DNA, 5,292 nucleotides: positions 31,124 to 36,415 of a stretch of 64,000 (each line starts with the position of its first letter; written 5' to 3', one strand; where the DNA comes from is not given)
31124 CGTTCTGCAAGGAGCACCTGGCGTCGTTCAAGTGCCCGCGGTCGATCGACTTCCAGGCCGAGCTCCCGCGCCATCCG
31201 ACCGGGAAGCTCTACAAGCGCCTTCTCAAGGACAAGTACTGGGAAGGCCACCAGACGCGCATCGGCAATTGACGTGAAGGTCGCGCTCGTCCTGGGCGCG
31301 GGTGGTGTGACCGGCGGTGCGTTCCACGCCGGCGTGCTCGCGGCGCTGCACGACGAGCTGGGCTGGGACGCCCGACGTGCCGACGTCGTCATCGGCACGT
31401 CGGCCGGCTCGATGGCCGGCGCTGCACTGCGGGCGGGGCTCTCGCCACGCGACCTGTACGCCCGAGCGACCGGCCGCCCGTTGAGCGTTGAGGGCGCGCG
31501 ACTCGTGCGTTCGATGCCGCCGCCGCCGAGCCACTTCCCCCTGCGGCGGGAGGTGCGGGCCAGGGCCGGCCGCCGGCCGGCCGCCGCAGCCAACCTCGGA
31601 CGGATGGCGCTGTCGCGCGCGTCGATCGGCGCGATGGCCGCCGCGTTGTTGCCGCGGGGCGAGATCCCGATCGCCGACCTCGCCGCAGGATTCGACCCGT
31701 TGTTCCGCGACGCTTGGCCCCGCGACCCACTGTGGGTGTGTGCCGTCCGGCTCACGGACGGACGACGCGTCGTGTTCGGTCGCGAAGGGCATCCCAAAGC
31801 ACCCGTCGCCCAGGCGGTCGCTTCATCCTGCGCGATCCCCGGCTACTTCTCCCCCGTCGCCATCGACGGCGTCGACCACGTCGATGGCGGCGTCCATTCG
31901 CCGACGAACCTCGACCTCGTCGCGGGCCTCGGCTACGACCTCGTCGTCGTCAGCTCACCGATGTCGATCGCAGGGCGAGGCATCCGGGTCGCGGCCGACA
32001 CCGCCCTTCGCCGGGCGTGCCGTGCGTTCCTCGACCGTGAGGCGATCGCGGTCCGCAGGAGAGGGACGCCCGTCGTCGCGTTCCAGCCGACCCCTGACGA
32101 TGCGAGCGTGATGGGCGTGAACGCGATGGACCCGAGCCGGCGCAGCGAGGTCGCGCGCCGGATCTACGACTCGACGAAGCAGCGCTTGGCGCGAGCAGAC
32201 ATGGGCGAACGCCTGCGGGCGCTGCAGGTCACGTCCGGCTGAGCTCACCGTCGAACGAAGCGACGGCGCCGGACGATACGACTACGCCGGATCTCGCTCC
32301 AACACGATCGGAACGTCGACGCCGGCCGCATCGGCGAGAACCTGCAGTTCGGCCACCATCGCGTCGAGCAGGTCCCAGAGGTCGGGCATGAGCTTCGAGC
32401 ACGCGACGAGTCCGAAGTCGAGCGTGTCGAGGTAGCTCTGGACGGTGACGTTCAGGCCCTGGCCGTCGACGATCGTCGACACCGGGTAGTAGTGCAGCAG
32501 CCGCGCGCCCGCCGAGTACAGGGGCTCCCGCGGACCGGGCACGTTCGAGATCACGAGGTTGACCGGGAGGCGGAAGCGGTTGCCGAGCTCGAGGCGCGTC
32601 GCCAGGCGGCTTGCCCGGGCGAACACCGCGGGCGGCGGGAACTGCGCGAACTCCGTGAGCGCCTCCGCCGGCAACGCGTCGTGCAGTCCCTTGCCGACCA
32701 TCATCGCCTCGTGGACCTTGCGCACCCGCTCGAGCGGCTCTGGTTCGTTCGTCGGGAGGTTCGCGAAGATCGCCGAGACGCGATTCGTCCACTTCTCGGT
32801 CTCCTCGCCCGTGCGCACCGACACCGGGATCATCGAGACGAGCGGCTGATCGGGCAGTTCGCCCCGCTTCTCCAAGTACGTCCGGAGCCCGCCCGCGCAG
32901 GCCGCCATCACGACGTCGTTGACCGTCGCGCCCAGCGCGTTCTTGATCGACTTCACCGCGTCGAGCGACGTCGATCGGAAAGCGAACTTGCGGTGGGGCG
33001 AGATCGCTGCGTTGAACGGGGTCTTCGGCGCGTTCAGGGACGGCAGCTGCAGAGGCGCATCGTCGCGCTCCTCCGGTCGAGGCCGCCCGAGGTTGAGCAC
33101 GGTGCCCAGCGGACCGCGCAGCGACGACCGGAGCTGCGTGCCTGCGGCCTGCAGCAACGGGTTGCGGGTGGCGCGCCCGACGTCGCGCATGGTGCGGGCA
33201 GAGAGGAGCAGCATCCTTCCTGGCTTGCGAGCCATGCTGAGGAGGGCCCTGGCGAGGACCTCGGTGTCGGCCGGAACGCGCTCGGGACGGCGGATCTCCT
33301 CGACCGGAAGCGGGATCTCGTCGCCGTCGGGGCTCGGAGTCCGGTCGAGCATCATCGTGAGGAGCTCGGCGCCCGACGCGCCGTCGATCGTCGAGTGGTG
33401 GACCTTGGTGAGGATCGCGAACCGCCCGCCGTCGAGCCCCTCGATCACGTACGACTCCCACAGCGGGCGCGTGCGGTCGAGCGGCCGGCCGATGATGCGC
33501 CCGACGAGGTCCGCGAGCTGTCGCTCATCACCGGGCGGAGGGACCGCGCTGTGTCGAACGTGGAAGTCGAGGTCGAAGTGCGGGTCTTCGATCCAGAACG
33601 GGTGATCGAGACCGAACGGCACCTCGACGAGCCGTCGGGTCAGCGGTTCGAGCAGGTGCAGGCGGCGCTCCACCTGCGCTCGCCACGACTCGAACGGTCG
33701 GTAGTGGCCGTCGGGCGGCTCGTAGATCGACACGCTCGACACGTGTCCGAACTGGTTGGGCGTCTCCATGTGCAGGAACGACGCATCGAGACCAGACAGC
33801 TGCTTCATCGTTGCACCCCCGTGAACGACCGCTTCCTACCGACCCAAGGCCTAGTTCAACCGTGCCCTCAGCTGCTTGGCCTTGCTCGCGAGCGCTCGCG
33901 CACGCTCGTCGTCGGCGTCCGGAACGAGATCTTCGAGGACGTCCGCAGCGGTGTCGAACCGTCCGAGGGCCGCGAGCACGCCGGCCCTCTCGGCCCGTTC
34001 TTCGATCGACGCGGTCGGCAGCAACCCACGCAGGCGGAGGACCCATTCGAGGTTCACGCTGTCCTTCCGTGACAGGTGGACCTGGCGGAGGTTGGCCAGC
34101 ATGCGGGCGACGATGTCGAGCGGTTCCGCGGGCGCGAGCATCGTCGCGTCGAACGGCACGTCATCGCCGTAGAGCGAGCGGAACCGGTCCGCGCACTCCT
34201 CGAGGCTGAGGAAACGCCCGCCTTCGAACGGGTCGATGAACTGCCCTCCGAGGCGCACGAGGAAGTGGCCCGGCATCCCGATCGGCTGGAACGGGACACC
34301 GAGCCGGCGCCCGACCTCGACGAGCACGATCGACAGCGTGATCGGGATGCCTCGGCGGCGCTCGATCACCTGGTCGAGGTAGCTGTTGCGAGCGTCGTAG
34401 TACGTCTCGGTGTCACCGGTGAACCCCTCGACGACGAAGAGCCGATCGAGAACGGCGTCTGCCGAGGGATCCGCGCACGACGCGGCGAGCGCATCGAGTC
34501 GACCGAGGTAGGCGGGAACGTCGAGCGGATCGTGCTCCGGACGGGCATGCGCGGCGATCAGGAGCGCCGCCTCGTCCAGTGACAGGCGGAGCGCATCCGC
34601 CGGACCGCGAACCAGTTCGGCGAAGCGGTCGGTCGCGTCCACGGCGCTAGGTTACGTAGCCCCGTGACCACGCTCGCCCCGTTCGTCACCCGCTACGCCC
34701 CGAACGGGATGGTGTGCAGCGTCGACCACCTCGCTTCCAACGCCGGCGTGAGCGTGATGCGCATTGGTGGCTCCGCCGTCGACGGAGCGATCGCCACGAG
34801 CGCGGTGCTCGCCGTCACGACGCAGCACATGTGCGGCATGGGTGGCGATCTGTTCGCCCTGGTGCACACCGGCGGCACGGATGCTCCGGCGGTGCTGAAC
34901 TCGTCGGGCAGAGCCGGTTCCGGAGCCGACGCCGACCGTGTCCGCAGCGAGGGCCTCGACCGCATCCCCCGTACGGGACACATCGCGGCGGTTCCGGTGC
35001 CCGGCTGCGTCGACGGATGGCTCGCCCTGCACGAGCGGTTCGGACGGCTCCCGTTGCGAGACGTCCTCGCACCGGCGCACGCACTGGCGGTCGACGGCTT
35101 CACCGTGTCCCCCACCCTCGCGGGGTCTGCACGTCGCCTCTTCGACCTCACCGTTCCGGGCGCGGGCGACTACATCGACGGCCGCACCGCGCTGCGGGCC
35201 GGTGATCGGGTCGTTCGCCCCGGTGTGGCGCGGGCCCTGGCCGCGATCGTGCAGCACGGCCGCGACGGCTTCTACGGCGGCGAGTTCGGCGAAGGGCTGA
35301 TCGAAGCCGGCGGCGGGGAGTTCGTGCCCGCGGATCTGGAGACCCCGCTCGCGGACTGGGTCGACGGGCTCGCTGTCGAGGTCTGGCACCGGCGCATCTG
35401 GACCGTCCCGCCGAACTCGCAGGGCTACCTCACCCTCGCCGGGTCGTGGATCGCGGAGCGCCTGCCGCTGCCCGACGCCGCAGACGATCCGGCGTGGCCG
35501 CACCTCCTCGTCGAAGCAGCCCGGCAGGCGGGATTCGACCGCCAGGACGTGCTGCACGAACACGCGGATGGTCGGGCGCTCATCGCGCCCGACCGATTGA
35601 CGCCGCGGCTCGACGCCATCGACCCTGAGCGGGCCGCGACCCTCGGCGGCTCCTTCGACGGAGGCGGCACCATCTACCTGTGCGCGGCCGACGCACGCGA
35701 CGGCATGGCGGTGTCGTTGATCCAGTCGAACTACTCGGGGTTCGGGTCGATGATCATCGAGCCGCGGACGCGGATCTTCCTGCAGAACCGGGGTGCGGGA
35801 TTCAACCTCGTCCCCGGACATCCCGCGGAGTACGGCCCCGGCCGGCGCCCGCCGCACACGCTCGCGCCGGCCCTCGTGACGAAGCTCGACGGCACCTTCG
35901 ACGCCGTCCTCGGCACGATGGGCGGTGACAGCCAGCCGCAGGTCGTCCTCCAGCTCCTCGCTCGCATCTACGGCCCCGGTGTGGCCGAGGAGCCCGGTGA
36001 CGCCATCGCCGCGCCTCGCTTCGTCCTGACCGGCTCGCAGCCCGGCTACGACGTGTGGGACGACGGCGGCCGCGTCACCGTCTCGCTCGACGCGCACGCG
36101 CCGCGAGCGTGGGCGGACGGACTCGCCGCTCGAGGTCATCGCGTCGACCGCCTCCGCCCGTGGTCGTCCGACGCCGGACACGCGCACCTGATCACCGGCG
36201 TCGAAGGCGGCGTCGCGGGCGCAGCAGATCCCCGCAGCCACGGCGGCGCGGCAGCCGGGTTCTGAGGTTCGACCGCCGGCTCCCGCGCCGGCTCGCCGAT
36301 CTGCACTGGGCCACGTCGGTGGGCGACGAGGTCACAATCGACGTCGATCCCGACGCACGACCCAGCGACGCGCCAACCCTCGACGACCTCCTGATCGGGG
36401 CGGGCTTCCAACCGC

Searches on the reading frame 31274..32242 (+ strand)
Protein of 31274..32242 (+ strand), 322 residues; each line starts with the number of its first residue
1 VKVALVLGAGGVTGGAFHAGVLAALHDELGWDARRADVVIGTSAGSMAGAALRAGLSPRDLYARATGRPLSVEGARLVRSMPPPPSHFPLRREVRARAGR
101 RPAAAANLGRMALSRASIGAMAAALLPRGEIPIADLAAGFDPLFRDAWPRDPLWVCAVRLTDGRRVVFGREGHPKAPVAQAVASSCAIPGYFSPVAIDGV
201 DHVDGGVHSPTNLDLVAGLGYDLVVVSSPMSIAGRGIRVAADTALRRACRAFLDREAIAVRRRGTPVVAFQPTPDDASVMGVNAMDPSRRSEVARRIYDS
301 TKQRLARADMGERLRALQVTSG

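Call 14: search_protein_families(library=pfam, proteins=[window:31274-32242:+], max_evalue=1)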
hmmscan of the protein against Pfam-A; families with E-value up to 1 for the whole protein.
window:31274-32242:+ (322 aa): 1 family
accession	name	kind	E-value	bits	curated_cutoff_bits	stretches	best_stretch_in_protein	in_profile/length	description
PF01734.28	Patatin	-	5.7e-22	79.3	27.7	2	160-215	134-189/191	Patatin-like phospholipase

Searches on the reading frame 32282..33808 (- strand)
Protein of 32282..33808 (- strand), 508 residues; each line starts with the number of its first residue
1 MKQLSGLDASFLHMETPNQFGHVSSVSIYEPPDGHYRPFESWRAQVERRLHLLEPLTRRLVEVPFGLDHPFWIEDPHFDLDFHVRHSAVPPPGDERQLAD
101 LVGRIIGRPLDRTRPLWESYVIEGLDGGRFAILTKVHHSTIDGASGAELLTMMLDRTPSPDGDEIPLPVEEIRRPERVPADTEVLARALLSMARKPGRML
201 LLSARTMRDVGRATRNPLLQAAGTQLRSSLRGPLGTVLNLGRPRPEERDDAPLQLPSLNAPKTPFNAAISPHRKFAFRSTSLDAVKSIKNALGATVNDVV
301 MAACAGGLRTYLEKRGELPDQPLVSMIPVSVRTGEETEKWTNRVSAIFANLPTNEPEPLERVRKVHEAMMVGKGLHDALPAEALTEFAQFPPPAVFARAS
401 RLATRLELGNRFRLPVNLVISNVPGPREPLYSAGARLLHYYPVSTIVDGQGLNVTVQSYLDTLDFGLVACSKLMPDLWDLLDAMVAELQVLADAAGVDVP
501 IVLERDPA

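Call 14: search_protein_families(library=pfam, proteins=[window:32282-33808:-], max_evalue=1)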
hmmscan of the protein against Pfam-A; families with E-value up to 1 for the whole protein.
window:32282-33808:- (508 aa): 2 families
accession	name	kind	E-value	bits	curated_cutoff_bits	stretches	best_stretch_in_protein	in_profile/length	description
PF03007.21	WS_DGAT_cat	-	2.1e-71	241.2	23.6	1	4-300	1-263/263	Wax ester synthase/diacylglycerol acyltransferase catalytic domain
PF06974.18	WS_DGAT_C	-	2.2e-37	128.8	20.7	1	340-491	1-144/145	WS/DGAT C-terminal domain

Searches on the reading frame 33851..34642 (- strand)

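Call 14: search_protein_families(library=pfam, proteins=[window:33851-34642:-], max_evalue=1)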
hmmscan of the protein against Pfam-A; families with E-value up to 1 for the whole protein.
window:33851-34642:- (263 aa): 4 families
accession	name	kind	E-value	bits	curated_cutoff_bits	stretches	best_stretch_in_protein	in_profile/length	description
PF13369.12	Transglut_core2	-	4.4e-42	143.6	23.5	1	60-182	27-154/155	Transglutaminase-like superfamily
PF13371.12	TPR_9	-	3.9e-05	24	35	1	185-250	1-66/73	Tetratricopeptide repeat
PF14559.12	TPR_19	-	0.063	14.1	25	1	220-254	32-67/68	Tetratricopeptide repeat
PF13428.12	TPR_14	-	0.11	13.7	23.5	1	215-249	3-38/44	Tetratricopeptide repeat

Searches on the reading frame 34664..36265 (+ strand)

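Call 3: search_protein_families(library=pfam, proteins=[window:34664-36265:+], max_evalue=0.01)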
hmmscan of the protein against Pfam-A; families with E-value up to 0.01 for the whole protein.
window:34664-36265:+ (533 aa): 1 family
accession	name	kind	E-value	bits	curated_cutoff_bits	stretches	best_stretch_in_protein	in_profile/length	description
PF01019.26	G_glu_transpept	-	1.1e-94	318.5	27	1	30-527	2-512/512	Gamma-glutamyltranspeptidase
